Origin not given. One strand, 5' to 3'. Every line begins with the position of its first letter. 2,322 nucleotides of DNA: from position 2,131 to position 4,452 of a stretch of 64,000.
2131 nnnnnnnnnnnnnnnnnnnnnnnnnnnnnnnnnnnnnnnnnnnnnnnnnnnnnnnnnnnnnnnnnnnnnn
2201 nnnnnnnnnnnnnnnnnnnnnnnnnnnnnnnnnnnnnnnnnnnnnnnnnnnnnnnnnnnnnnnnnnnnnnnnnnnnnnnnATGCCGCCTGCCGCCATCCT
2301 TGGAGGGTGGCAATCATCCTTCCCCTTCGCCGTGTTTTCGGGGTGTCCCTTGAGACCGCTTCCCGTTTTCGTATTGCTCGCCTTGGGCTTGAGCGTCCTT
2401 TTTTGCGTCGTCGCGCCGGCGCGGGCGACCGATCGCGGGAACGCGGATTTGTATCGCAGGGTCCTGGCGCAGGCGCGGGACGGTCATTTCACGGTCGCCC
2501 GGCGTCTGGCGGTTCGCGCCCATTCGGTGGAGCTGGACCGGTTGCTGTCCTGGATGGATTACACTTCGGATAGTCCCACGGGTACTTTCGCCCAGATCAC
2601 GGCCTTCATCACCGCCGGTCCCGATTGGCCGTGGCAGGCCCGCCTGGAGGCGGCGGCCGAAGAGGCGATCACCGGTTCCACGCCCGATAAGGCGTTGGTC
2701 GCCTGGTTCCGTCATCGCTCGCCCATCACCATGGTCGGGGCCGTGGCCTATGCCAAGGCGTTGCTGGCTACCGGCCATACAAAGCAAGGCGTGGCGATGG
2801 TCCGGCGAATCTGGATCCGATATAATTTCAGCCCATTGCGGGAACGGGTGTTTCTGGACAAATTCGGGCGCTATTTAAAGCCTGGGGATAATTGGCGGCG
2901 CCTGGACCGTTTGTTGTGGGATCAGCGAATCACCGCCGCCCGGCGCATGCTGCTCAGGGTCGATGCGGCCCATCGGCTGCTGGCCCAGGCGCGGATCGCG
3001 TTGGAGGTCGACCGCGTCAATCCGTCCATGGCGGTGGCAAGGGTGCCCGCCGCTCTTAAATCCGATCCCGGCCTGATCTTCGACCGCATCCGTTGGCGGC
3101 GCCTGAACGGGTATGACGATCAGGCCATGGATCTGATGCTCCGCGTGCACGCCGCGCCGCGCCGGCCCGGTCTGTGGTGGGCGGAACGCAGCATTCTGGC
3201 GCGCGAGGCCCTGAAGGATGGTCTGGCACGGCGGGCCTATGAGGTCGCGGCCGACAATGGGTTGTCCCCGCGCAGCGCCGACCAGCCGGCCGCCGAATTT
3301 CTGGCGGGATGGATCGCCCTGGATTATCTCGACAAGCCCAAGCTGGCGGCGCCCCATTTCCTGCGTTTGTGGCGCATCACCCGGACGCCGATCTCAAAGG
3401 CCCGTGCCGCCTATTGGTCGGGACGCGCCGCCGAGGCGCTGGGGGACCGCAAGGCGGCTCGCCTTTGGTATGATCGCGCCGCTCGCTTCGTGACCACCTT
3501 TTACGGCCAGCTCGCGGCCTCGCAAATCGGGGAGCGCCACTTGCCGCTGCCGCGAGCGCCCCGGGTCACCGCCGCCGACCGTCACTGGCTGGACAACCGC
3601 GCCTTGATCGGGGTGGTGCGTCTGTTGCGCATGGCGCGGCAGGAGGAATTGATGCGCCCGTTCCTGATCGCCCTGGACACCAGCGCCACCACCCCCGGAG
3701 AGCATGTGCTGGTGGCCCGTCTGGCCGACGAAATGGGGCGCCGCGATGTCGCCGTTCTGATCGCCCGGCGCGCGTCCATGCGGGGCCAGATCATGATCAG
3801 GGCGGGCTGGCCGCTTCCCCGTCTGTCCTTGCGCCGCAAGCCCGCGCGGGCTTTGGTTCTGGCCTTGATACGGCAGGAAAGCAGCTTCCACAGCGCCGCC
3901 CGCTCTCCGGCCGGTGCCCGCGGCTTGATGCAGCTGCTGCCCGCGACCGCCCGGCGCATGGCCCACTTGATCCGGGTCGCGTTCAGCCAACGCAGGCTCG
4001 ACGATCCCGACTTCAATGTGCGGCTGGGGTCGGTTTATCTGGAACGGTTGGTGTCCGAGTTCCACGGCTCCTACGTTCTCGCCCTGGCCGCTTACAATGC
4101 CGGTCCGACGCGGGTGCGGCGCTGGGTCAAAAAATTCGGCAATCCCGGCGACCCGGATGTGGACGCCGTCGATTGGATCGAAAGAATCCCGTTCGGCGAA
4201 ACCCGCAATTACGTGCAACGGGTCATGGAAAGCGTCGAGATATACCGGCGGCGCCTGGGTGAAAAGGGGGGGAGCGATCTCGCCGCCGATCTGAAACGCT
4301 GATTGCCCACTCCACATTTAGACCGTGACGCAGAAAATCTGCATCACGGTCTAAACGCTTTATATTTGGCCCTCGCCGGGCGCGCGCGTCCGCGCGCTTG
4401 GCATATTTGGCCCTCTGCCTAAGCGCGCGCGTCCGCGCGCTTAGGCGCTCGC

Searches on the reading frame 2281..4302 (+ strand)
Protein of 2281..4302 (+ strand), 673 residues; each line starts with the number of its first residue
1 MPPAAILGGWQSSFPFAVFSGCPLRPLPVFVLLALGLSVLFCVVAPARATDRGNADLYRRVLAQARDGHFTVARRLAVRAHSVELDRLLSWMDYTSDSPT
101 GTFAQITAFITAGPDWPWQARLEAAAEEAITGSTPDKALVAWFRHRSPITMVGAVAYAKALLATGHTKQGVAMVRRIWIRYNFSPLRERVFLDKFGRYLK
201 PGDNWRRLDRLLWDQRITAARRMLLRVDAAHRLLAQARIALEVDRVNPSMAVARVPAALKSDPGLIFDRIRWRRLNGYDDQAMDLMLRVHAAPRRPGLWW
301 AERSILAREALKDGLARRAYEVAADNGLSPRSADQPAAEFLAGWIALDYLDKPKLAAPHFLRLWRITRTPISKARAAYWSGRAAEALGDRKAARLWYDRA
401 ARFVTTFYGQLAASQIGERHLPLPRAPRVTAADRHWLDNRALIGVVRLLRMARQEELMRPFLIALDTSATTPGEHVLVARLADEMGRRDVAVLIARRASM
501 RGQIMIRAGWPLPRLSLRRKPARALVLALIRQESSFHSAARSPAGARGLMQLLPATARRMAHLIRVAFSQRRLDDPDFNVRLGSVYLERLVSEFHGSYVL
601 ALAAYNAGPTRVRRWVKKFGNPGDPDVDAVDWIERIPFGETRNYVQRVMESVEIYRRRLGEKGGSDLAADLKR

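Call 13: find_related_loci(query=window:2281-4299:+, collection=genome_contigs, flank=10000)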
Query window:2281-4299:+ (673 aa) in genome_contigs; peptide patterns used: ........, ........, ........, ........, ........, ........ (x = any residue, [..] = any of these).
50 stretches matched a pattern, but none encodes a relative of the query by tblastn (E <= 1e-3).

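Call 14: find_encoding_contigs(protein=window:2281-4302:+, flank=10000, max_places=10)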
Protein window:2281-4302:+ (673 aa): 8 contigs read that carry it; 4 places shown.
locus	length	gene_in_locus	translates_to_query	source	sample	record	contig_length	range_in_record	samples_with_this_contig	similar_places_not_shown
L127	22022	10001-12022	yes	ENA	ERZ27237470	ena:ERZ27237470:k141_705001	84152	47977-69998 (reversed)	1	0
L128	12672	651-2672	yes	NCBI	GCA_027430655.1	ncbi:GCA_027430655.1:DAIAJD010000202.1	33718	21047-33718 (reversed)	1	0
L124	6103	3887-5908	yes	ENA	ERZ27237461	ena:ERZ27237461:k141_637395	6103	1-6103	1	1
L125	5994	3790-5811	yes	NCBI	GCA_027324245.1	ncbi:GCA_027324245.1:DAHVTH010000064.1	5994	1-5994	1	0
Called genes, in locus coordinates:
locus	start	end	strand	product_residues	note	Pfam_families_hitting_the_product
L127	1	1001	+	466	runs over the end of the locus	PF07157:DNA_circ_N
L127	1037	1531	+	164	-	-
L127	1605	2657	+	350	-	PF21683:GpP-like_1st, PF05954:Phage_GPD, PF22255:Gp44-like_2nd, PF21929:GpP_4th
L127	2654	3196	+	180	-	PF06890:Phage_Mu_Gp45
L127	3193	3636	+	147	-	PF07409:GP46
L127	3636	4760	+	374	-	PF04865:Baseplate_J, PF26078:Baseplate_J_M, PF26079:Baseplate_J_C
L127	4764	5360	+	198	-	PF10076:Phage_Mu_Gp48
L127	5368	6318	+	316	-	-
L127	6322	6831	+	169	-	-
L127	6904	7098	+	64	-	-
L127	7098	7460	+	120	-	PF06210:DUF1003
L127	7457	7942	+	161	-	-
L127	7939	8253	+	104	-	-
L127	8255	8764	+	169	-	-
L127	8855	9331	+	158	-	-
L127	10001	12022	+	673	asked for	PF01464:SLT, PF27553:SLT_superhelical (weak)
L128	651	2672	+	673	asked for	PF01464:SLT, PF27553:SLT_superhelical (weak)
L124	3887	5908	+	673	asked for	PF01464:SLT, PF27553:SLT_superhelical (weak)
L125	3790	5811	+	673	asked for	PF01464:SLT, PF27553:SLT_superhelical (weak)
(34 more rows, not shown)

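Call 19: find_homologous_proteins(query=window:2281-4299:+, max_evalue=1e-30)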
Query window:2281-4299:+ (673 aa): 789 proteins with E <= 1e-30 among 8000 candidates; the best 120 are listed.
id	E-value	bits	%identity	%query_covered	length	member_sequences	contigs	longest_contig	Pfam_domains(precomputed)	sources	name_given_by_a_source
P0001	0.0e+0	1497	100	100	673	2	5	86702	PF27553.1,PF01464.26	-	-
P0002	3.3e-263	893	64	94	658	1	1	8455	PF27553.1,PF01464.26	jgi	jgi:soluble lytic murein transglycosylase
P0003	1.1e-215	736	55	98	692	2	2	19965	PF27553.1,PF01464.26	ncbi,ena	-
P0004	1.4e-215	736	55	96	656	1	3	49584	PF27553.1,PF01464.26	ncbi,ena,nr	ncbi:MAG: lytic transglycosylase domain-containing protein [Magnetospirillum sp.]|nr:lytic transglyc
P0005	3.0e-211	721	55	92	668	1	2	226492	PF27553.1,PF01464.26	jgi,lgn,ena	-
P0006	9.8e-210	716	54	91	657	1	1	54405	PF27553.1,PF01464.26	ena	-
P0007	1.3e-208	713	55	90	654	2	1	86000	PF27553.1,PF01464.26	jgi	-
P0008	2.6e-205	702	53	94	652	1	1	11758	PF27553.1,PF01464.26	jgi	jgi:soluble lytic murein transglycosylase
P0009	6.8e-205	700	53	92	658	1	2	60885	PF27553.1,PF01464.26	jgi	jgi:soluble lytic murein transglycosylase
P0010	1.4e-203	696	50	95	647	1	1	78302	PF27553.1,PF01464.26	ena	-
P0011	1.1e-200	687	56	85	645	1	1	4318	PF27553.1,PF01464.26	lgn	-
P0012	5.9e-200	684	52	96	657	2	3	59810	PF27553.1,PF01464.26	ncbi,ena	-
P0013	3.5e-199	682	51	97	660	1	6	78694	PF27553.1,PF01464.26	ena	-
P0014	1.4e-197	676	51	92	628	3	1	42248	PF27553.1,PF01464.26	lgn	-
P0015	2.7e-197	675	51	91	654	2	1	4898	PF27553.1,PF01464.26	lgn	-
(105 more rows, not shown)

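Call 20: find_encoding_contigs(protein=P0002, flank=6000, max_places=2)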
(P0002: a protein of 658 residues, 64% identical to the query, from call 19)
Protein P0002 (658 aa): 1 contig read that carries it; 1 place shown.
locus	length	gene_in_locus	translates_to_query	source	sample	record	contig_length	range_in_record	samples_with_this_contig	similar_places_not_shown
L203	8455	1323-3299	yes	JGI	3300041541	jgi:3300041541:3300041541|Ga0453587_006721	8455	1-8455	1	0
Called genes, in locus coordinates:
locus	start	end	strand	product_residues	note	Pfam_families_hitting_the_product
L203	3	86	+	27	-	?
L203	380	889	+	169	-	PF25109:HAD_PNKP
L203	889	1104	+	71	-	-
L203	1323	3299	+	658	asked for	PF01464:SLT, PF27553:SLT_superhelical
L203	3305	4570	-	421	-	PF01435:Peptidase_M48, PF13414:TPR_11 (faint), PF13432:TPR_16 (faint), PF23914:TPR_CcmH_CycH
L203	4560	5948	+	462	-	PF01019:G_glu_transpept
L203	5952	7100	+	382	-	PF00155:Aminotran_1_2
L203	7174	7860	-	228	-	PF02129:Peptidase_S15, PF00561:Abhydrolase_1, PF12697:Abhydrolase_6 (faint), PF12146:Hydrolase_4, PF00326:Peptidase_S9 (faint), PF01738:DLH (weak)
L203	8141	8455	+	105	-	?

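Call 21: find_encoding_contigs(protein=P0004, flank=6000, max_places=2)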
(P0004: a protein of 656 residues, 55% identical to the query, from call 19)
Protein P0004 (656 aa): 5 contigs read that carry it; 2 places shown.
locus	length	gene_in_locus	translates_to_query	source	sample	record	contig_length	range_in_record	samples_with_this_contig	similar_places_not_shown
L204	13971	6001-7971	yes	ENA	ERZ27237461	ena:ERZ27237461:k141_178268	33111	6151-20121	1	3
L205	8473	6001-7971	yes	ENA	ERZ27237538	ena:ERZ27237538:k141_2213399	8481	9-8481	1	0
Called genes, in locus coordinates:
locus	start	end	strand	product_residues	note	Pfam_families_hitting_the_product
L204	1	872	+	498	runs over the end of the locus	PF00171:Aldedh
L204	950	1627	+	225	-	PF00027:cNMP_binding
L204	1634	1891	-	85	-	-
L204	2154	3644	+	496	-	-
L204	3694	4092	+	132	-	PF07233:DUF1425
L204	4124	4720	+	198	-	PF13036:LpoB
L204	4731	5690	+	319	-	-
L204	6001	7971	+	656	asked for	PF01464:SLT, PF27553:SLT_superhelical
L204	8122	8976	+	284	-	PF12146:Hydrolase_4 (weak), PF00561:Abhydrolase_1, PF12697:Abhydrolase_6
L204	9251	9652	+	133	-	-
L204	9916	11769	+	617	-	PF00920:ILVD_EDD_N, PF24877:ILV_EDD_C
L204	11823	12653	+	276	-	PF01814:Hemerythrin, PF00072:Response_reg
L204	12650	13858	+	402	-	-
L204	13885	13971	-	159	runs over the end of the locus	-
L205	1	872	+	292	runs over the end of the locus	?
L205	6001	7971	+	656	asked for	PF01464:SLT, PF27553:SLT_superhelical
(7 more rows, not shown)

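Call 22: find_encoding_contigs(protein=P0005, flank=6000, max_places=2)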
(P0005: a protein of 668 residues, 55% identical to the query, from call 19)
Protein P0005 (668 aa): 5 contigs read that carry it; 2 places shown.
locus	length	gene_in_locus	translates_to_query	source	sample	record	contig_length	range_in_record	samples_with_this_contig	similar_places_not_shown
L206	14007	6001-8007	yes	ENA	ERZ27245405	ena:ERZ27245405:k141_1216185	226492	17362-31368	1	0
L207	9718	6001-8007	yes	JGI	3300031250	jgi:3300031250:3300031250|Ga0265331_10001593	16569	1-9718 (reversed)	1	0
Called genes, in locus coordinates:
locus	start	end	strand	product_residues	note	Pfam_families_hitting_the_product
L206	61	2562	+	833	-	PF00512:HisKA, PF02518:HATPase_c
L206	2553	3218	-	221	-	PF00174:Oxidored_molyb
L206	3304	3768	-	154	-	PF01668:SmpB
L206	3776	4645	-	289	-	PF00701:DHDPS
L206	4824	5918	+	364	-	PF06559:DCD_N, PF22769:DCD, PF22569:DCD_C, PF22769:DCD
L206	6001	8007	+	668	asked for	PF01464:SLT, PF27553:SLT_superhelical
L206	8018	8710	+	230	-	PF00702:Hydrolase, PF13419:HAD_2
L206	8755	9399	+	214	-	PF01814:Hemerythrin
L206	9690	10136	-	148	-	PF02082:Rrf2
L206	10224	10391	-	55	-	-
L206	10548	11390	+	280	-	PF04794:YdjC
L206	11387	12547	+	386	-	PF01306:LacY_symp, PF03825:Nuc_H_symport, PF07690:MFS_1, PF12832:MFS_1_like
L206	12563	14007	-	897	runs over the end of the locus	PF02629:CoA_binding, PF13380:CoA_binding_2, PF13607:Succ_CoA_lig, PF13549:ATP-grasp_5, PF13302:Acetyltransf_3, PF00583:Acetyltransf_1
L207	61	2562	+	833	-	PF00512:HisKA, PF02518:HATPase_c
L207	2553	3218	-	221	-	PF00174:Oxidored_molyb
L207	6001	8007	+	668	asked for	PF01464:SLT, PF27553:SLT_superhelical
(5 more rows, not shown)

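Call 51: find_related_loci(query=A4, collection=genome_contigs, flank=4000)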
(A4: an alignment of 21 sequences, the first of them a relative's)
Query A4 (673 aa) in genome_contigs; peptide patterns used: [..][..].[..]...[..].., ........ (x = any residue, [..] = any of these).
600 stretches matched a pattern (row limit reached: there are more); 595 encode a relative of the query (tblastn E <= 1e-3); the best 80 are kept; 80 distinct loci.
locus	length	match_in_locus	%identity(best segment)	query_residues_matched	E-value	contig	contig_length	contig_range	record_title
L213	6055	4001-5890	47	41-672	0e+0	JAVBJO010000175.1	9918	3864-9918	MAG: Rhodospirillaceae bacterium isolate GLO_MAG_00045 c_000011490860, whole genome shotgun sequence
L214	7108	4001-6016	43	1-673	2e-166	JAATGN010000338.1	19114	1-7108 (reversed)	MAG: Rhodospirillales bacterium isolate bin_346 k141_15844099, whole genome shotgun sequence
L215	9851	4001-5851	46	58-673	5e-159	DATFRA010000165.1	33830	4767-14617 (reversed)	MAG TPA_asm: Stellaceae bacterium isolate SMAG_U9345 k141_1890637, whole genome shotgun sequence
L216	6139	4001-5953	42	27-673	2e-153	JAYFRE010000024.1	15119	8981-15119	MAG: Rhodospirillaceae bacterium isolate CA_67 c_CA_000000035826, whole genome shotgun sequence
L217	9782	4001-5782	45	68-661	1e-149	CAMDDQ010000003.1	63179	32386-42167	MAG: Asaia bogorensis isolate MaH-04nov19-121 genome assembly, contig: MaH-04nov19-C847, whole genome shotgun sequence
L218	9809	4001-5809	45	73-673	8e-148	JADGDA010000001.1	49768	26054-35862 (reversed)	MAG: Alphaproteobacteria bacterium isolate nYQH56bin3 nYQH56_bin3_NODE_1_length_49768_cov_5.237729, whole genome shotgun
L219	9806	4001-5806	44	57-655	2e-146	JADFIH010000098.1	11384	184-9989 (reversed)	MAG: Proteobacteria bacterium isolate B38T1L10 B38T1L10_NODE9291, whole genome shotgun sequence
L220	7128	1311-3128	43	57-661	1e-143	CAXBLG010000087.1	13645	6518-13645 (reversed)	MAG TPA_asm: uncultured Rhodospirillaceae bacterium isolate ERR2762135_binner13_Refined_22 genome assembly, contig: ERZ3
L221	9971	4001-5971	41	29-673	5e-140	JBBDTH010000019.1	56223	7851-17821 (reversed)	MAG: Rhodospirillales bacterium isolate LejiaC_61_12 Lejia_C_1341_length_56223_cov_6, whole genome shotgun sequence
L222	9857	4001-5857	43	68-673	5e-140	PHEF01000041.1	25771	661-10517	MAG: Alphaproteobacteria bacterium HGW-Alphaproteobacteria-3 bjp_ig2158_scaffold_1159, whole genome shotgun sequence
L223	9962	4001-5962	40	16-661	2e-138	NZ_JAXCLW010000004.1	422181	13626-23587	Dongia soli strain D78 13941_scaffold4, whole genome shotgun sequence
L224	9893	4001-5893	40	28-656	9e-138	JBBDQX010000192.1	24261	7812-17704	MAG: Acetobacterales bacterium isolate LejiaC_68_10 Lejia_C_4803_length_24261_cov_6, whole genome shotgun sequence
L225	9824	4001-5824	48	60-661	1e-137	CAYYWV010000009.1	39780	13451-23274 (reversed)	MAG TPA_asm: uncultured Alphaproteobacteria bacterium isolate SRP216583_co2_152 genome assembly, contig: NODE_505_length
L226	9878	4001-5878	40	52-673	1e-136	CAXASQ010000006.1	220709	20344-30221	MAG TPA_asm: uncultured Alphaproteobacteria bacterium isolate ERR594368_binner123_Refined_8 genome assembly, contig: ERZ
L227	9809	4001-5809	43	57-659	2e-136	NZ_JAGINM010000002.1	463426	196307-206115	Azospirillum agricola strain CC-HIH038 Ga0451084_02, whole genome shotgun sequence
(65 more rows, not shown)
